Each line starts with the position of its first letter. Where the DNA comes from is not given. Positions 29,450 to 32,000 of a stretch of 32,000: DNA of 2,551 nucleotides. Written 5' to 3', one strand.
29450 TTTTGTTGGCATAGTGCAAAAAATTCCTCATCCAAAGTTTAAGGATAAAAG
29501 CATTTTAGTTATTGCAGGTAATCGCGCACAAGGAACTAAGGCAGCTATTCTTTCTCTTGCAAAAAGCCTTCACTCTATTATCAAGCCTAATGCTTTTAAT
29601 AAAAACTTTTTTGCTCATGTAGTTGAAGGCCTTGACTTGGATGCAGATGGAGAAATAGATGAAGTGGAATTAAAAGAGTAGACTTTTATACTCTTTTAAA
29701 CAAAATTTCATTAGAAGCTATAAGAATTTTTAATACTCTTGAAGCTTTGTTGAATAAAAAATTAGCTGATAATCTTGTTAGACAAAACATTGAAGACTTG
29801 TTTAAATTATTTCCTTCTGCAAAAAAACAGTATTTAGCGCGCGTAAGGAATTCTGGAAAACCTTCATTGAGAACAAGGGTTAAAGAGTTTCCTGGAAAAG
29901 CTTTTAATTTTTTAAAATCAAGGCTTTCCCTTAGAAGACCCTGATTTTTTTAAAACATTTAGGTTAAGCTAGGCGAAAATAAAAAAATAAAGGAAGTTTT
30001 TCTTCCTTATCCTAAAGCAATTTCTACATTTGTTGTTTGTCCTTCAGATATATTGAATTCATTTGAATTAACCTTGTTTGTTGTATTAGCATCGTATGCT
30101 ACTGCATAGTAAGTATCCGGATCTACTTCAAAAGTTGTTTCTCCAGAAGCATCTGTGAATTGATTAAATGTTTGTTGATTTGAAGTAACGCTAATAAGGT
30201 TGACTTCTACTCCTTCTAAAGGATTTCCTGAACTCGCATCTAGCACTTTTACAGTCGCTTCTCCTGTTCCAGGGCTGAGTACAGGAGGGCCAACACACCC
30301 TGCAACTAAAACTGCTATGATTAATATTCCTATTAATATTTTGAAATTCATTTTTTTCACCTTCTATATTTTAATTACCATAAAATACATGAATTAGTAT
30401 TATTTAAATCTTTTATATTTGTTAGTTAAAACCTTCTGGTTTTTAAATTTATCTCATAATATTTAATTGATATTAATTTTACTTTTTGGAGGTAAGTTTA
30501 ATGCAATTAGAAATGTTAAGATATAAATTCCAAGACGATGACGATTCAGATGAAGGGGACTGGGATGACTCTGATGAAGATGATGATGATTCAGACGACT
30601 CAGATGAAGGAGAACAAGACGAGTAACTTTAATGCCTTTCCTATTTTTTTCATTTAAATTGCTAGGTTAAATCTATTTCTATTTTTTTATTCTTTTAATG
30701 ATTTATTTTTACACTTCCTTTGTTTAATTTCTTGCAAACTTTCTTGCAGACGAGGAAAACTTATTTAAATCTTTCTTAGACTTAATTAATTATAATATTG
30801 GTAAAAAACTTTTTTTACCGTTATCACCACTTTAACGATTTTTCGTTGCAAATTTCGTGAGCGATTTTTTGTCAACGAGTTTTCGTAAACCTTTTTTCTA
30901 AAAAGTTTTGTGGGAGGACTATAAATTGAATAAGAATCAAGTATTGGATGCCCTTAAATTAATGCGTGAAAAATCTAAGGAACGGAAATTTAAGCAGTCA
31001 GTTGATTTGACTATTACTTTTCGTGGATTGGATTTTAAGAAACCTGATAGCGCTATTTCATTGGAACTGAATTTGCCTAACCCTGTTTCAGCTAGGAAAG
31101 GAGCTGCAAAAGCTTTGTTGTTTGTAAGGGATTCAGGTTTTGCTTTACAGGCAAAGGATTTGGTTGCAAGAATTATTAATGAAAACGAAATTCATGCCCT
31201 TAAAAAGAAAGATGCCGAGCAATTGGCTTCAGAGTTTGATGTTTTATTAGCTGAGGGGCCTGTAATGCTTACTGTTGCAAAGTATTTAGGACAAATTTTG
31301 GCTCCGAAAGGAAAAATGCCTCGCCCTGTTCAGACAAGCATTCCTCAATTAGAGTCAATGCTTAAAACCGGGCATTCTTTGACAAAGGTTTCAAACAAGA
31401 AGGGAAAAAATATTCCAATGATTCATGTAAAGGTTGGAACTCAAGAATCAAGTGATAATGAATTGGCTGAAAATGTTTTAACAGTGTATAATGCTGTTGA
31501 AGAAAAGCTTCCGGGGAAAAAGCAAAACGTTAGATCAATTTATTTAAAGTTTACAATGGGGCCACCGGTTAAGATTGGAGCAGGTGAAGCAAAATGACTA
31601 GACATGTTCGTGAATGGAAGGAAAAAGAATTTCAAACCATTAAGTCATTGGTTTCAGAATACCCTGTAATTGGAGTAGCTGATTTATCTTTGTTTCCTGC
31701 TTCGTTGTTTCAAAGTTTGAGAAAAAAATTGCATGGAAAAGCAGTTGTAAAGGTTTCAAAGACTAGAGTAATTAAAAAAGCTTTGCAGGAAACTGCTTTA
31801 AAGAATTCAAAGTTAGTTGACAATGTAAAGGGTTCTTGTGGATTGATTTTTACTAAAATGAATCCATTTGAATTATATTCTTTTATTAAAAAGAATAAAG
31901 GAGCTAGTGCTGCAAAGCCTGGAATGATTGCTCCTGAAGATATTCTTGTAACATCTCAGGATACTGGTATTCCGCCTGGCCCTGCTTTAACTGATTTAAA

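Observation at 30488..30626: Unannotated 41-aa hyper-acidic micro-protein with its own SD, TATA-like block and terminator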

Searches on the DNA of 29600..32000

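Call 10: search_rna_families(source=window, start=29600, end=32000, threshold=evalue, max_evalue=1)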
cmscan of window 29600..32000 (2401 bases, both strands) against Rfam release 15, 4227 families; matches with E-value up to 1: 1.
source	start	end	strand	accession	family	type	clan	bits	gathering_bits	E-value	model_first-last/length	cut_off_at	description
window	30781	30820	-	RF01078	PK-PYVV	Cis-reg;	-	23.5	65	0.29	1-58/58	no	3'-terminal pseudoknot in PYVV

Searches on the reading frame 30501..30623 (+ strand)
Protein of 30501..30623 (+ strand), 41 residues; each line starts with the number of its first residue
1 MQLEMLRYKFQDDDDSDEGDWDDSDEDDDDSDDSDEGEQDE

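Call 6: search_protein_families(library=pfam, proteins=[window:30501-30623:+], max_evalue=0.01)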
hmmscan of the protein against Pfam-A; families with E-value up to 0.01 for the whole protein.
window:30501-30623:+ (41 aa): 0 families

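Call 9: find_encoding_contigs(protein=window:30501-30623:+, flank=10000, max_places=6)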
Protein seq(41 aa) (41 aa): 2 contigs read that carry it; 2 places shown.
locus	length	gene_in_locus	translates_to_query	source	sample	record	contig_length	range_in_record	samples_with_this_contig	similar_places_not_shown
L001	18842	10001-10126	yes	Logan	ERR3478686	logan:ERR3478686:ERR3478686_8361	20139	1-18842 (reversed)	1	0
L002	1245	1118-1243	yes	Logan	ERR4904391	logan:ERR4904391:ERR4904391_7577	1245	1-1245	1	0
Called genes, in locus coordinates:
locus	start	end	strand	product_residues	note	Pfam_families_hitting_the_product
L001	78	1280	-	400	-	PF00483:NTP_transferase, PF12804:NTP_transf_3, PF25084:LbH_EIF2B, PF00132:Hexapep (weak), PF25087:GMPPB_C, PF00132:Hexapep (weak)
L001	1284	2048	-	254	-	PF00459:Inositol_P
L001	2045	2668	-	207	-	-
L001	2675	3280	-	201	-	-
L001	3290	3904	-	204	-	-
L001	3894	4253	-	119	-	-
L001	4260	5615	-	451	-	PF02878:PGM_PMM_I, PF02879:PGM_PMM_II, PF02880:PGM_PMM_III, PF00408:PGM_PMM_IV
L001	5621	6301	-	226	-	PF00702:Hydrolase, PF13419:HAD_2, PF13242:Hydrolase_like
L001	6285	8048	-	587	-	PF13230:GATase_4 (weak), PF13522:GATase_6, PF13537:GATase_7, PF13580:SIS_2 (faint), PF01380:SIS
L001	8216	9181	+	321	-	PF12840:HTH_20 (weak), PF05124:S_layer_C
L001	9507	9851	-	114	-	PF11974:bMG3 (weak), PF13620:CarboxypepD_reg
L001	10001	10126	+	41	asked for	-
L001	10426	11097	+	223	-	PF00687:Ribosomal_L1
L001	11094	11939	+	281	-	PF00466:Ribosomal_L10, PF17777:RL10P_insert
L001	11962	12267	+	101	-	PF00428:Ribosomal_60s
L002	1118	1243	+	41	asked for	?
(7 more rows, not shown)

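Call 11: find_homologous_proteins(query=window:30501-30623:+, max_evalue=10)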
Query seq(41 aa): 1 candidates shared short words with the query, none scored E <= 10.

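Call 37: search_protein_representatives(protein=window:30501-30623:+)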
Query: 41 residues. Proteins with E-value up to 0.001 (for the whole library): 0; up to 1e-10: 0; up to 1e-30: 0. The best 0 are listed.

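Call 49: list_cluster_members(proteins=[window:30501-30623:+, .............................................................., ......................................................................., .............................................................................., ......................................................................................, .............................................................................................])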
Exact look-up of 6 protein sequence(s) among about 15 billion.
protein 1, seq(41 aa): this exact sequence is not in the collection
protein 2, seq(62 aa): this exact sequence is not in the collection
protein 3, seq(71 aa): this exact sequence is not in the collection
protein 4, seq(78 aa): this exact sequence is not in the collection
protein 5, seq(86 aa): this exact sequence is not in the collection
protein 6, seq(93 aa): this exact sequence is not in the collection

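Call 61: predict_structure(protein=window:30501-30623:+)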
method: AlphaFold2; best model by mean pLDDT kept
length: 41 residues; sequences in the alignment: 1
mean_pLDDT: 63.2   pTM: 0.13
mean pLDDT of the five models: 63.2, 61.3, 61.2, 58.0, 55.0
residues with pLDDT >= 90: 0; 70-90: 8; 50-70: 32; < 50: 1
segments of 3 or more residues with pLDDT < 50: none
pLDDT, mean of each block of 10 residues (from residue 1): 56 60 65 72 65
secondary structure: DSSP gave nothing for this model
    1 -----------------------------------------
elements in order:

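Call 62: search_protein_families(library=ncbifam, proteins=[window:30501-30623:+], max_evalue=0.01)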
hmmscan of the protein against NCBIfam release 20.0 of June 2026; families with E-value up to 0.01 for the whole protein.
window:30501-30623:+ (41 aa): 0 families

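Call 63: search_protein_families(library=phrogs, proteins=[window:30501-30623:+], max_evalue=0.01)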
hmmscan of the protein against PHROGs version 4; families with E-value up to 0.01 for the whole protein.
window:30501-30623:+ (41 aa): 0 families

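Call 68: search_protein_families(library=pfam, proteins=[window:30501-30623:+], max_evalue=10)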
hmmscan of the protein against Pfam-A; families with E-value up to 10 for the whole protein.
seq(41 aa): 0 families

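Call 69: search_solved_structures(query=window:30501-30623:+, max_evalue=10)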
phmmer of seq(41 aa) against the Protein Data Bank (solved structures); distinct sequences matched with E-value up to 10: 0.
